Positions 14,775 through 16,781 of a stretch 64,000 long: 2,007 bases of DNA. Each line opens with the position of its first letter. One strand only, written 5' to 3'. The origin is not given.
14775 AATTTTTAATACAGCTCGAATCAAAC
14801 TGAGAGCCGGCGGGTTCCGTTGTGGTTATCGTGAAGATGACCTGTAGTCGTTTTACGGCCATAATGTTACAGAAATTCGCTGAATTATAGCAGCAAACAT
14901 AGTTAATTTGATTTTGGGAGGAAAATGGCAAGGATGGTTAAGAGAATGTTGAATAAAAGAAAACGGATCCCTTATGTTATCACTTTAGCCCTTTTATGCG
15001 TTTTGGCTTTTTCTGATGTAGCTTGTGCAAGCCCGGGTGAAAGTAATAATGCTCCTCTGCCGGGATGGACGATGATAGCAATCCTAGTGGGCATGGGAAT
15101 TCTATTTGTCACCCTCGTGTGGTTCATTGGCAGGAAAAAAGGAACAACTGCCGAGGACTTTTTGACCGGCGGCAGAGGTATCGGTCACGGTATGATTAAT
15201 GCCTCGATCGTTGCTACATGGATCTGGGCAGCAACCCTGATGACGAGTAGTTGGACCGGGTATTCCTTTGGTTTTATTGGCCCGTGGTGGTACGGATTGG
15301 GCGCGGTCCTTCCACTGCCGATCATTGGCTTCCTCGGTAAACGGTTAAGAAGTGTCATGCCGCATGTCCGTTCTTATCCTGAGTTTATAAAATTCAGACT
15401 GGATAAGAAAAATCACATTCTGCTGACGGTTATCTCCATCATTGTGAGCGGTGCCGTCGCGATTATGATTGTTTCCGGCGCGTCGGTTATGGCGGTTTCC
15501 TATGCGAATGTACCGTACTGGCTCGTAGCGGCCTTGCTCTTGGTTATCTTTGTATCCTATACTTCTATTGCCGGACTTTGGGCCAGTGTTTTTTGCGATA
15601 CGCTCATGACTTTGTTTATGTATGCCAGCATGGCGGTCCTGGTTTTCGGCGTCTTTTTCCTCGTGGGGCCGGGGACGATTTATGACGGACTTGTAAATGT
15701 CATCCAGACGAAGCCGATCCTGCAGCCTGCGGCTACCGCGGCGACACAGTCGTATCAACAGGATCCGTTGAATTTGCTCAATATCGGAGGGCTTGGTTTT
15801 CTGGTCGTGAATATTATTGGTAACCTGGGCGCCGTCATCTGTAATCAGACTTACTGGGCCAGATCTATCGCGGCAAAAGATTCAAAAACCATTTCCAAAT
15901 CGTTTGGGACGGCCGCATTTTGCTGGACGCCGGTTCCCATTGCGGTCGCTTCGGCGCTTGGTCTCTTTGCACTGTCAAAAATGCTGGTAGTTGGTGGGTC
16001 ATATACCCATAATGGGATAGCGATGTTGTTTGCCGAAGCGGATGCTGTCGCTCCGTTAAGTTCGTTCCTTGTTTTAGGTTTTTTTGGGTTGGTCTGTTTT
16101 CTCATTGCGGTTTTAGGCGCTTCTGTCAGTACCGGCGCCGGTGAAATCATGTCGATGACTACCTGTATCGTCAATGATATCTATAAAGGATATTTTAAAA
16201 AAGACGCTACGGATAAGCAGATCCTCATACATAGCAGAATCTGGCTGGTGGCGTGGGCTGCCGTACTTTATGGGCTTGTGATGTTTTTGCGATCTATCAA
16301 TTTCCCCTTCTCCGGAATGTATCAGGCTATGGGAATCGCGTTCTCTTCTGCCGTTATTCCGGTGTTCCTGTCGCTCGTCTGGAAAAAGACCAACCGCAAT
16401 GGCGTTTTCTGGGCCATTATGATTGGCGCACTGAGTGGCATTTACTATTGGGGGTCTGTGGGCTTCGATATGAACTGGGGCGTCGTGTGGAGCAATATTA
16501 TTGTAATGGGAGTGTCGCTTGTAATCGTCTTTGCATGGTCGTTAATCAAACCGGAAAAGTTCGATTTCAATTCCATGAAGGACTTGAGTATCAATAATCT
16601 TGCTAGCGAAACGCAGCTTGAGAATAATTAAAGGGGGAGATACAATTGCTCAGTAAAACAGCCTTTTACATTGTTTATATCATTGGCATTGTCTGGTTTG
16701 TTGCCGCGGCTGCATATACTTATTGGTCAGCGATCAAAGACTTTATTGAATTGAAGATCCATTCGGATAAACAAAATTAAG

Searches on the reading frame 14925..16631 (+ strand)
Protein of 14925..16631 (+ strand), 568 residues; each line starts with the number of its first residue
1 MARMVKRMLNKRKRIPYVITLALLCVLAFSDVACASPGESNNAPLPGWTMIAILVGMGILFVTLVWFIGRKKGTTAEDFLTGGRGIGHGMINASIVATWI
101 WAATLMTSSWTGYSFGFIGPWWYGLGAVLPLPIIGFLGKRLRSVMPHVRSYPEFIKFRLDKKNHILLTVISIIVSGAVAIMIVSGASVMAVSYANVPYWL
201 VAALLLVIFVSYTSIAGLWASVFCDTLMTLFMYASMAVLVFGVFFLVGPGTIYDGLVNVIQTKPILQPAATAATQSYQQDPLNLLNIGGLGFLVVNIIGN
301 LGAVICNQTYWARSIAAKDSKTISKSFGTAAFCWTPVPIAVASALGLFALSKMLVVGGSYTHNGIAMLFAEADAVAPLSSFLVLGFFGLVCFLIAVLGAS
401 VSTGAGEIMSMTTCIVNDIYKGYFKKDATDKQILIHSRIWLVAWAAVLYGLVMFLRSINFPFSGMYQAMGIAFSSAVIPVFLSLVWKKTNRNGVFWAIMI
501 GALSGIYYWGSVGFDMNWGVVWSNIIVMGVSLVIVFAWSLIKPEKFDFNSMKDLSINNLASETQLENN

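Call 88: search_protein_families(library=pfam, proteins=[window:14925-16631:+], max_evalue=0.00001)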
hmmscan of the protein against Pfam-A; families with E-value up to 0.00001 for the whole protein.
window:14925-16631:+ (568 aa): 1 family
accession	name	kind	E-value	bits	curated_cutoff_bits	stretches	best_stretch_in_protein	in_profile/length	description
PF00474.23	SSF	-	2.6e-26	92.9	22.8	1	79-501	1-406/406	Sodium:solute symporter family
